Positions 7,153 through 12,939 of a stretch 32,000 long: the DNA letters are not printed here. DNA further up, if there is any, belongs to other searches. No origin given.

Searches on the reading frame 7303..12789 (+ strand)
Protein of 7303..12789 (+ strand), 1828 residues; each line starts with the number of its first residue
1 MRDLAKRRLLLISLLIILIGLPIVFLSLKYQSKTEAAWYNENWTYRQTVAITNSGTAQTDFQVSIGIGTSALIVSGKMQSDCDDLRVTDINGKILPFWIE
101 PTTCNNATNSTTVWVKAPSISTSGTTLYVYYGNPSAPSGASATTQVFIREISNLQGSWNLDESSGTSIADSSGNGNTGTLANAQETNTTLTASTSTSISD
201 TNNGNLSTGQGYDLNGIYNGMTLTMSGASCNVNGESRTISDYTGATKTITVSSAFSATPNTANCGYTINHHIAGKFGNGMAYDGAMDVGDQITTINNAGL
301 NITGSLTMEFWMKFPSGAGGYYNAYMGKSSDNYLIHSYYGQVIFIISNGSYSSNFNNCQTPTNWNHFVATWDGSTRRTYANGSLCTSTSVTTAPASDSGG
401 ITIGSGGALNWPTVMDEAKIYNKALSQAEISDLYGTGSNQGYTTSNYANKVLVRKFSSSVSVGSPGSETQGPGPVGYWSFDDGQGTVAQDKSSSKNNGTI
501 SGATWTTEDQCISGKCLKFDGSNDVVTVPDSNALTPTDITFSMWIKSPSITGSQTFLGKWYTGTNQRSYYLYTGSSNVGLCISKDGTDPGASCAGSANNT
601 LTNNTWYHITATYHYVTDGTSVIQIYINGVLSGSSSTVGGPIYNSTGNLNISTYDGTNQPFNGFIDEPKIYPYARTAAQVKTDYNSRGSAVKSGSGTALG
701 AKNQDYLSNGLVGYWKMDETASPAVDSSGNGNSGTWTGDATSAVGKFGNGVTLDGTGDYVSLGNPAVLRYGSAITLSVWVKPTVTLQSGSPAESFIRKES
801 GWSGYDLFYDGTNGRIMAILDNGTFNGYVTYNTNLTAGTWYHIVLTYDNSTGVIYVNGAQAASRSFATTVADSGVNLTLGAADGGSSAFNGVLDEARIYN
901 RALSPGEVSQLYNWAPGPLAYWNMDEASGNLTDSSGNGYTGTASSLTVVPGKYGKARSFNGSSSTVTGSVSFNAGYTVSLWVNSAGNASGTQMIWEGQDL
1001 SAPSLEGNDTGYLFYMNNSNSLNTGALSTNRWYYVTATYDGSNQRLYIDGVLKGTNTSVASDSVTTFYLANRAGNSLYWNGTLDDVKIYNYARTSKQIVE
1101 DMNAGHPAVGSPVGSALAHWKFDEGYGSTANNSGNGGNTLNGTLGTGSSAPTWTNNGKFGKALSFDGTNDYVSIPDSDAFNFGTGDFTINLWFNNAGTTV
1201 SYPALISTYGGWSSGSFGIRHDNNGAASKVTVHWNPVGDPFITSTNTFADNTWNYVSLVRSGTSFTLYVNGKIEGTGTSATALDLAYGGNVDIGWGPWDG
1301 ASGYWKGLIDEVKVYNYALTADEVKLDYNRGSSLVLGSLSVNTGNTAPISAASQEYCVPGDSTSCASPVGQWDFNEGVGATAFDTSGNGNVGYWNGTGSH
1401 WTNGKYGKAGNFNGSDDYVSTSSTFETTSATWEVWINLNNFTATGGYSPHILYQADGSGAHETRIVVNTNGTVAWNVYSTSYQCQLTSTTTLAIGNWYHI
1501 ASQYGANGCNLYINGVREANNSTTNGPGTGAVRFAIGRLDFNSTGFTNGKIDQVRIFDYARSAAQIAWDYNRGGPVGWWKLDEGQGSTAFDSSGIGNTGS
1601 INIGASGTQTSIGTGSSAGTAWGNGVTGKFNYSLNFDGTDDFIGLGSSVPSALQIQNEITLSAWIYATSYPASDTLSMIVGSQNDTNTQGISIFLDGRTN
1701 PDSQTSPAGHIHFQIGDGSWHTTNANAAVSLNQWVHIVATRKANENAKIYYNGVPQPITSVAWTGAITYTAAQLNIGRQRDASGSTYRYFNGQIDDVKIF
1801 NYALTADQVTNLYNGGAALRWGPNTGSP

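Call 52: search_protein_families(library=pfam, proteins=[window:7303-12789:+], max_evalue=0.01)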
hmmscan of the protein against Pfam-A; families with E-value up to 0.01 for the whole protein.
window:7303-12789:+ (1828 aa): 7 families
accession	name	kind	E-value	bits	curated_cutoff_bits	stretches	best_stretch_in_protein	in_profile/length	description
PF13385.13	Laminin_G_3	-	8.1e-165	542.6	27.6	7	754-909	1-151/151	Concanavalin A-like lectin/glucanases superfamily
PF10102.14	DUF2341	-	7.3e-14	52.4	23.4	1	81-148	1-68/84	Domain of unknown function (DUF2341)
PF02210.31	Laminin_G_2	-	4.9e-13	50.1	22.9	0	1710-1799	31-123/126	Laminin G domain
PF00054.30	Laminin_G_1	-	9.4e-12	45.7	24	1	813-862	28-79/131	Laminin G domain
PF07953.20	Toxin_R_bind_N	-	1.9e-10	41.2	23.8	1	724-901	4-189/191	Clostridium neurotoxin, N-terminal receptor binding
PF00354.24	Pentaxin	-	3.2e-08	33.9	25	1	1712-1817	66-171/194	Pentaxin family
PF02973.23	Sialidase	-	1.3e-06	28.5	26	0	1249-1325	104-182/189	Sialidase, N-terminal domain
